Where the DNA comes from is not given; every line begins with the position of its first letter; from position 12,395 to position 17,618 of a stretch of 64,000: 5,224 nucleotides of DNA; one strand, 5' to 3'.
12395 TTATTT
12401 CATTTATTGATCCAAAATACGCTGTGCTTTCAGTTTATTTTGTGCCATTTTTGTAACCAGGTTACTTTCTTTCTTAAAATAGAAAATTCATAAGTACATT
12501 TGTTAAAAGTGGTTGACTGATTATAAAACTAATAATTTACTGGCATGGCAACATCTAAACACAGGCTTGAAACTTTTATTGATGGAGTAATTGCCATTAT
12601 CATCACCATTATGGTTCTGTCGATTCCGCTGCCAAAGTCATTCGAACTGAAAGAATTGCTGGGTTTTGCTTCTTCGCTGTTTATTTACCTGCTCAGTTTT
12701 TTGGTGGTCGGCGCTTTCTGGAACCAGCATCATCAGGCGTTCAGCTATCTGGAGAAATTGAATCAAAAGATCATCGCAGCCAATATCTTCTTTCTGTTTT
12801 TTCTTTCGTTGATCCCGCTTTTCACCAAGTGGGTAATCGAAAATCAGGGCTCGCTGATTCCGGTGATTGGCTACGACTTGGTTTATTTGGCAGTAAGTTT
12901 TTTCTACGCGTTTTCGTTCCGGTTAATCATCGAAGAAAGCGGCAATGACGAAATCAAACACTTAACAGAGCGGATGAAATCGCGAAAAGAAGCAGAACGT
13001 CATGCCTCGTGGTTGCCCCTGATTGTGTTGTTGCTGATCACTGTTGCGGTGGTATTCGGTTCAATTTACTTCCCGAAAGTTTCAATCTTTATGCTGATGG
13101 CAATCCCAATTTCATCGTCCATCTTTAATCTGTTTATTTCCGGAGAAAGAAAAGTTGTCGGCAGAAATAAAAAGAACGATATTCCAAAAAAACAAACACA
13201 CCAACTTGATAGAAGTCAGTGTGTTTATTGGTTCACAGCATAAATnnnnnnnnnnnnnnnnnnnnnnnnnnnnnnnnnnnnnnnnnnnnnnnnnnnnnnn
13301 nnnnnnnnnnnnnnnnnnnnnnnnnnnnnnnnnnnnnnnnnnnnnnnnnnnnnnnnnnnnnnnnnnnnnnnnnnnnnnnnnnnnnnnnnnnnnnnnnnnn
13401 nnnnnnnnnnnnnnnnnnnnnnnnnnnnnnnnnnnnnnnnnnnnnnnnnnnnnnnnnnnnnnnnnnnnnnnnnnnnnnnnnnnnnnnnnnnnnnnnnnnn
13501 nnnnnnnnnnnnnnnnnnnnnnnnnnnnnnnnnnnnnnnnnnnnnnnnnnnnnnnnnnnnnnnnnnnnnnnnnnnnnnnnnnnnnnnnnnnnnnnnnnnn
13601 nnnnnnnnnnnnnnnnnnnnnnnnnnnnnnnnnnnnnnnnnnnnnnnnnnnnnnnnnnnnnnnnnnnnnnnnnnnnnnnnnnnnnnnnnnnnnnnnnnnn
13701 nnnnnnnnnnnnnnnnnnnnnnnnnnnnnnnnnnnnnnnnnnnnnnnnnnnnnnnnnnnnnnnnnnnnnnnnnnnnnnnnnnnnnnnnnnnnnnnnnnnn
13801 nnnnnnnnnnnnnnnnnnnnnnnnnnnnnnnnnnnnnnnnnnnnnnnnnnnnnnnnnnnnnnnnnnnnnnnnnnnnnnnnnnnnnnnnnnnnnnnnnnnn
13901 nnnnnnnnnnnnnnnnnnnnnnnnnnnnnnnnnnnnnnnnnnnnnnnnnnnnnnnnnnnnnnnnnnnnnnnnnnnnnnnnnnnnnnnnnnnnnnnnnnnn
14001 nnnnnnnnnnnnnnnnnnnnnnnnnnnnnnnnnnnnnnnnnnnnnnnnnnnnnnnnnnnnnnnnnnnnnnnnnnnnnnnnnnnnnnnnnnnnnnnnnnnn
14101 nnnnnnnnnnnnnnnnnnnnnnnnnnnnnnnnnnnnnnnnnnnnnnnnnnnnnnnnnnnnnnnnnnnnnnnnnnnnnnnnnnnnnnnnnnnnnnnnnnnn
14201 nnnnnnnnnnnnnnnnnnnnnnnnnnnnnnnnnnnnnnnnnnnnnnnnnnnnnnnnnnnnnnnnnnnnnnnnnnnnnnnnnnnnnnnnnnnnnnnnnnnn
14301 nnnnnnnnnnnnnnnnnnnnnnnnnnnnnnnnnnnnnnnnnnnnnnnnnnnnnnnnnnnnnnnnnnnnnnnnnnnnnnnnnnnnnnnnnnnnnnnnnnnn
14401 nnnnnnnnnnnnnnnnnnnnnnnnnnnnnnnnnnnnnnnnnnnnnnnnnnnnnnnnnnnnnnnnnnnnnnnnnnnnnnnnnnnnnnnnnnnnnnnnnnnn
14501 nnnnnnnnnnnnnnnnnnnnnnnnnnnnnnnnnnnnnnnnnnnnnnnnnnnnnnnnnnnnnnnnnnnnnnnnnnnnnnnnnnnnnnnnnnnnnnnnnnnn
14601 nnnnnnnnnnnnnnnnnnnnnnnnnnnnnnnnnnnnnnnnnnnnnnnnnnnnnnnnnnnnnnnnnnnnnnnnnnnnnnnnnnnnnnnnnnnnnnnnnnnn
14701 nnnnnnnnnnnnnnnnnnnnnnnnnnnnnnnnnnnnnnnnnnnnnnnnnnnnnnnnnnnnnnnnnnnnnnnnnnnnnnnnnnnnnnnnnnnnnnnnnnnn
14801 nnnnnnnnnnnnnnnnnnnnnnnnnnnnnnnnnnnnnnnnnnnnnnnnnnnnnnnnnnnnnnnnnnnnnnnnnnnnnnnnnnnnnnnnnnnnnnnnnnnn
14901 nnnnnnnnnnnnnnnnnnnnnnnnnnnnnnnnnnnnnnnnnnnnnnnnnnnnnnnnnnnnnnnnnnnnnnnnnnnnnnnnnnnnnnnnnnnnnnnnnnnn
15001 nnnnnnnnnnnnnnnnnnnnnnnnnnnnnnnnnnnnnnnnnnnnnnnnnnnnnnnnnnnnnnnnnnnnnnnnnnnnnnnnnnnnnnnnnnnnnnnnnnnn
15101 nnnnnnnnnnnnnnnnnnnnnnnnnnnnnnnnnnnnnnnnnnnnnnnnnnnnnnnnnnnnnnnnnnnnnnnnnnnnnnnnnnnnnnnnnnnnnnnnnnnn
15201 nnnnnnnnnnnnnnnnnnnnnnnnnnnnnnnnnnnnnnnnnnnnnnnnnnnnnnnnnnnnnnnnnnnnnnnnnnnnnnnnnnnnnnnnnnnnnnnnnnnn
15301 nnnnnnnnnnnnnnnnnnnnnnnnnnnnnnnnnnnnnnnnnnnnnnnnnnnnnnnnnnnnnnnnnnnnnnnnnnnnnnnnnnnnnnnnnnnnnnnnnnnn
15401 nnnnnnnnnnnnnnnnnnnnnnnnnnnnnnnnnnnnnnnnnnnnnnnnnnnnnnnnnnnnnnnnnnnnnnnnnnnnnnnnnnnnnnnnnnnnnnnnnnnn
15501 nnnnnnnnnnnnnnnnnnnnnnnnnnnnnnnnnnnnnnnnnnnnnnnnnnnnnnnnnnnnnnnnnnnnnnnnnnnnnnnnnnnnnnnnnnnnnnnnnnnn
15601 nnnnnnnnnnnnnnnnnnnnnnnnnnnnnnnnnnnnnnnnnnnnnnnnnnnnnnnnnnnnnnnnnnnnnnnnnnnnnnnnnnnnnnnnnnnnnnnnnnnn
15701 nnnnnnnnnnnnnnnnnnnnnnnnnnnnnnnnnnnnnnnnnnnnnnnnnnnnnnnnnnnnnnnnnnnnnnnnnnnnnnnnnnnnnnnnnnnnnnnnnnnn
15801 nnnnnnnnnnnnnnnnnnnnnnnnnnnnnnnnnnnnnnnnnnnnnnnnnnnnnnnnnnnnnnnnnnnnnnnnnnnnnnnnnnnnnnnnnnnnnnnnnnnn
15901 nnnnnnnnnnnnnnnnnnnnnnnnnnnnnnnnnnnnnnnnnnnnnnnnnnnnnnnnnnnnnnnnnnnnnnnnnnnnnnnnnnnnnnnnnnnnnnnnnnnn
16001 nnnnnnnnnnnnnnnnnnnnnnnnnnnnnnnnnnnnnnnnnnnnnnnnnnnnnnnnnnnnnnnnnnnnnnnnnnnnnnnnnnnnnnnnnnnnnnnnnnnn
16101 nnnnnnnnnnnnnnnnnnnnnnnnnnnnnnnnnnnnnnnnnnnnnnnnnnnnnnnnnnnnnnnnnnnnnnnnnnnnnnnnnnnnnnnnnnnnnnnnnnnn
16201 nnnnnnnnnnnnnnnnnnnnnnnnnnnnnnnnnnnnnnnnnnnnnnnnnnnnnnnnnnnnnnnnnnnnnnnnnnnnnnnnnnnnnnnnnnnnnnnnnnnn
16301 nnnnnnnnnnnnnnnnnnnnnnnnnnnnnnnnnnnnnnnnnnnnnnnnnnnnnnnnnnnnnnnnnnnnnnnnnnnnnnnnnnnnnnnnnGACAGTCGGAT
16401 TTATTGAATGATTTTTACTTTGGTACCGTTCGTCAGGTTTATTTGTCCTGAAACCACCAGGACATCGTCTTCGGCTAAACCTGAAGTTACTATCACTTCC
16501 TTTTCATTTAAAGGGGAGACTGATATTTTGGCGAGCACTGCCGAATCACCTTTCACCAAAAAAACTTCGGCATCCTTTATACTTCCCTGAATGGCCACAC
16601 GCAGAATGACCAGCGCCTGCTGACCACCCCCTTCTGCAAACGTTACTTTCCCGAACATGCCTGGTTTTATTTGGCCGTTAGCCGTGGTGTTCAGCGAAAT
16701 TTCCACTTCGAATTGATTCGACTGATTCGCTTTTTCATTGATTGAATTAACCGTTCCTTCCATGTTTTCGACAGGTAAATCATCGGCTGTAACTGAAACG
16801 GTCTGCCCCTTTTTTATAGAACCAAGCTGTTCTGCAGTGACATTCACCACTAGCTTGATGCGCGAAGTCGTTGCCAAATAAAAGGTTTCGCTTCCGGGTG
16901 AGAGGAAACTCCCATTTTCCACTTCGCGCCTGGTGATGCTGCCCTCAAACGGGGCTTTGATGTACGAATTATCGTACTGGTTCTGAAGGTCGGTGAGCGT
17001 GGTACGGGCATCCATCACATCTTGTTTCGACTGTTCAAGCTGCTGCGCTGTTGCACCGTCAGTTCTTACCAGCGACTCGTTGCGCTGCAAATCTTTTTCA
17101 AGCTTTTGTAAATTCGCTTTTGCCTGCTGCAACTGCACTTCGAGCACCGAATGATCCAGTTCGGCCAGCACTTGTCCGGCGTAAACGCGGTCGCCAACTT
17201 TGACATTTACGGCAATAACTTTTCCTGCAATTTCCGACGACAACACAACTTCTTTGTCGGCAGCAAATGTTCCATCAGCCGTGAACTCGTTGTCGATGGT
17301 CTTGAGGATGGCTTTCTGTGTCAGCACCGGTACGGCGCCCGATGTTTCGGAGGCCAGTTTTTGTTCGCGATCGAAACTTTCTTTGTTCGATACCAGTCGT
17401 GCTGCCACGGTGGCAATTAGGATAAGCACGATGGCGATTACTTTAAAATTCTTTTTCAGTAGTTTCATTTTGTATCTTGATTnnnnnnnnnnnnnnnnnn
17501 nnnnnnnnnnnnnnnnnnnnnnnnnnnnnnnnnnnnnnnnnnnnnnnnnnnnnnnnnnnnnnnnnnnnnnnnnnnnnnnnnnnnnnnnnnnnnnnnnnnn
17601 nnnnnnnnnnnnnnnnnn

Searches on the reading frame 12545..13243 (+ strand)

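Call 13: search_protein_families(library=pfam, proteins=[window:12545-13243:+], max_evalue=0.001)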
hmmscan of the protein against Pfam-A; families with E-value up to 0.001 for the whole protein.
window:12545-13243:+ (232 aa): 1 family
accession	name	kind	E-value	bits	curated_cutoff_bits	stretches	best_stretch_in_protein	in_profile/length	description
PF06736.16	TMEM175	-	9.9e-28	96.9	25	1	7-91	1-88/88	Endosomal/lysosomal potassium channel TMEM175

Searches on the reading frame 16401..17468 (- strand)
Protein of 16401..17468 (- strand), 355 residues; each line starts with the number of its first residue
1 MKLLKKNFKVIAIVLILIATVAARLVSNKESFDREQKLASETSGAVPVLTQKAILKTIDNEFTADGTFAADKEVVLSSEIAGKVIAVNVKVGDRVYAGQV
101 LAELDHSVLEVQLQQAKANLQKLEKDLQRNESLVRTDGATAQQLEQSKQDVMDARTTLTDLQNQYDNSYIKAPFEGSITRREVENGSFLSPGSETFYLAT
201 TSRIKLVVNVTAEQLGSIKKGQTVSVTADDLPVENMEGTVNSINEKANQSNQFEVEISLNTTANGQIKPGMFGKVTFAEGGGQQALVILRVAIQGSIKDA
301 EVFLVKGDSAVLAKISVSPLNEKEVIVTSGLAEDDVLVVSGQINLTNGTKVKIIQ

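Call 12: search_protein_families(library=pfam, proteins=[window:16401-17468:-], max_evalue=0.001)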
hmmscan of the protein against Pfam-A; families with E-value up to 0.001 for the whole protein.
window:16401-17468:- (355 aa): 5 families
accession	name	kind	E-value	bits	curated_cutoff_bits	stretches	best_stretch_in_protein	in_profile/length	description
PF16576.10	HlyD_D23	-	2.2e-22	79.8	30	1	61-272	5-213/214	Barrel-sandwich domain of CusB or HlyD membrane-fusion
PF13437.12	HlyD_3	-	4.6e-20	72.8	22.2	1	170-270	2-106/106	HlyD family secretion protein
PF13533.13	Biotin_lipoyl_2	-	2.1e-07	31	29.8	1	75-105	2-32/32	Biotin-lipoyl like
PF12700.13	HlyD_2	-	6.2e-06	25.6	25.1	0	57-146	49-135/416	HlyD family secretion protein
PF00364.28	Biotin_lipoyl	-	8.7e-05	22.7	22.1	0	74-104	43-73/73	Biotin-requiring enzyme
